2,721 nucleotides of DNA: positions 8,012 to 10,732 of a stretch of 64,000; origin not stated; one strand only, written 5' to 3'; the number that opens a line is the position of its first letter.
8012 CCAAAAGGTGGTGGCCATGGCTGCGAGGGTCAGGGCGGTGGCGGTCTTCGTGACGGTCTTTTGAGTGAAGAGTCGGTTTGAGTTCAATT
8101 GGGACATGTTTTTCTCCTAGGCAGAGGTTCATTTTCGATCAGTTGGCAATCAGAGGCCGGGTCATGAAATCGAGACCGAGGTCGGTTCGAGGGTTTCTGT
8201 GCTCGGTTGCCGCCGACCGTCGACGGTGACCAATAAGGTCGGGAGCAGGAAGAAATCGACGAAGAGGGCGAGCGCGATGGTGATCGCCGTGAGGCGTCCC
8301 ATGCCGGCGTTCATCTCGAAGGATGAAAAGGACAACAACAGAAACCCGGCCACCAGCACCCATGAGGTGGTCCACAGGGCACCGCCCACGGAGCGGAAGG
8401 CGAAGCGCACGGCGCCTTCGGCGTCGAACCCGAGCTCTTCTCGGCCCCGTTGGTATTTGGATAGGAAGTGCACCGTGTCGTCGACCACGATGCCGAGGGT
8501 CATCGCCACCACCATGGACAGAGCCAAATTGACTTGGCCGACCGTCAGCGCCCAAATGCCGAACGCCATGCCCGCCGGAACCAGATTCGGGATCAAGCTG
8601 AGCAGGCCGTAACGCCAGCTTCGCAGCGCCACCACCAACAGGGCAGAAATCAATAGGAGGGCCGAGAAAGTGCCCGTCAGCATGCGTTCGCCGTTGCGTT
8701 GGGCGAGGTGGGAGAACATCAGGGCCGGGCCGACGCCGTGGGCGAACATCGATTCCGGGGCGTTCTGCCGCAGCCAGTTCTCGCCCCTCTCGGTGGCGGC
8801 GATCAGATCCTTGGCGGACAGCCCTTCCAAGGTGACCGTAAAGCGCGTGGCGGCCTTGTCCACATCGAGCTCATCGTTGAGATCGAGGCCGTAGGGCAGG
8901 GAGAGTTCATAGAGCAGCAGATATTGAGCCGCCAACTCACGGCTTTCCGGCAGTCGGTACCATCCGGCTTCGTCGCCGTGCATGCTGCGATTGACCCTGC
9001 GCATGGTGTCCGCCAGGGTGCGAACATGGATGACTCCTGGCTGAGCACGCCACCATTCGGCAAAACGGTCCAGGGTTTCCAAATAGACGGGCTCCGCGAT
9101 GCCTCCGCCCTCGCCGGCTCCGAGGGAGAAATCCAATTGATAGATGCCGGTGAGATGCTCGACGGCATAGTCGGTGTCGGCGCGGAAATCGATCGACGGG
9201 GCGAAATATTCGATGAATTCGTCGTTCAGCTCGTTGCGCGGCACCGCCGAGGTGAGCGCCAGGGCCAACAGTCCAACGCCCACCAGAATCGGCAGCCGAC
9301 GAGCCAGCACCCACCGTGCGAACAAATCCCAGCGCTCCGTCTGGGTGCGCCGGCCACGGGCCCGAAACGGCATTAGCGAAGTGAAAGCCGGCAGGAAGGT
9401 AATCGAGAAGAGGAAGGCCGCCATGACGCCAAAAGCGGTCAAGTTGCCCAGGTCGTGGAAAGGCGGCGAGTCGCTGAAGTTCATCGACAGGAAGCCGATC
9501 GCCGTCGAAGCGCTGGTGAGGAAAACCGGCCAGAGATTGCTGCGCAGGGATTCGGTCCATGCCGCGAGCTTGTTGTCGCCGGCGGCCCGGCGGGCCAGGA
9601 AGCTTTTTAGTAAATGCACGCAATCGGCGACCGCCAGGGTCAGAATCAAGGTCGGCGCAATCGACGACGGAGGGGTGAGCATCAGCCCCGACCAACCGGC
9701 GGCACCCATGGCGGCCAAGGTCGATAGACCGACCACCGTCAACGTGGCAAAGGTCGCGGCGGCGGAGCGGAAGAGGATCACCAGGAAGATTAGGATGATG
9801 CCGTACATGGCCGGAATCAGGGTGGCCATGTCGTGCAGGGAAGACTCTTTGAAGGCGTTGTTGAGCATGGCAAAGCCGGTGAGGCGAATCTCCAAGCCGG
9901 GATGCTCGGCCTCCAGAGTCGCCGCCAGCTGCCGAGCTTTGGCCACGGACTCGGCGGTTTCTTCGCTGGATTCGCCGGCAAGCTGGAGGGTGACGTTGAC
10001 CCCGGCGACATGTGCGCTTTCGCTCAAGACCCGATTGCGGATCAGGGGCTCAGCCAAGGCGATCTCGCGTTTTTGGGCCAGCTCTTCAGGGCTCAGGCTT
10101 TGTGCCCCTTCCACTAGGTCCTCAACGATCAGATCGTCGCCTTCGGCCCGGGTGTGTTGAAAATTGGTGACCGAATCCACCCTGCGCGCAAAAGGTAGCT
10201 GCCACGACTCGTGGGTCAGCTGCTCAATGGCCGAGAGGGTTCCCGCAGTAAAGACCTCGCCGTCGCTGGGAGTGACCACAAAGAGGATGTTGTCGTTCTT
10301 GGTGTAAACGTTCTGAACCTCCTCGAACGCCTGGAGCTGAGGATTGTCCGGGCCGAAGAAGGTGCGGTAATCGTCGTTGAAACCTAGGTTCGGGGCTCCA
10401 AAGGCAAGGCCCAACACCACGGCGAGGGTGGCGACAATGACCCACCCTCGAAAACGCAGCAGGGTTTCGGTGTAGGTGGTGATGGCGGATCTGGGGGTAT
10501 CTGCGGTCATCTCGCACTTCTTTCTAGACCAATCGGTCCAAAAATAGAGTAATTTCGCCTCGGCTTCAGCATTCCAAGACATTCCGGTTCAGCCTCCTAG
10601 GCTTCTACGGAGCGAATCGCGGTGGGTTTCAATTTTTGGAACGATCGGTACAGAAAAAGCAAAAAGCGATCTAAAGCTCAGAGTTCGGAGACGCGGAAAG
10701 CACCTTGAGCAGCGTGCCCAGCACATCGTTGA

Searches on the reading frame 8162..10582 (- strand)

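Call 47: search_protein_families(library=pfam, proteins=[window:8162-10582:-], max_evalue=0.0001)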
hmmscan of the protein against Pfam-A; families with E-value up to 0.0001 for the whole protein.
window:8162-10582:- (806 aa): 3 families
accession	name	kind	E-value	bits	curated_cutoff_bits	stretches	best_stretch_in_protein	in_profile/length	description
PF03176.21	MMPL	-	1.3e-49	169.4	20.5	2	78-425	5-326/333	MMPL family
PF12349.14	Sterol-sensing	-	8e-10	39.2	22.3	1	277-419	9-146/153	Sterol-sensing domain of SREBP cleavage-activation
PF00873.25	ACR_tran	-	1.1e-06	27.2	28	1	639-779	338-477/1021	AcrB/AcrD/AcrF family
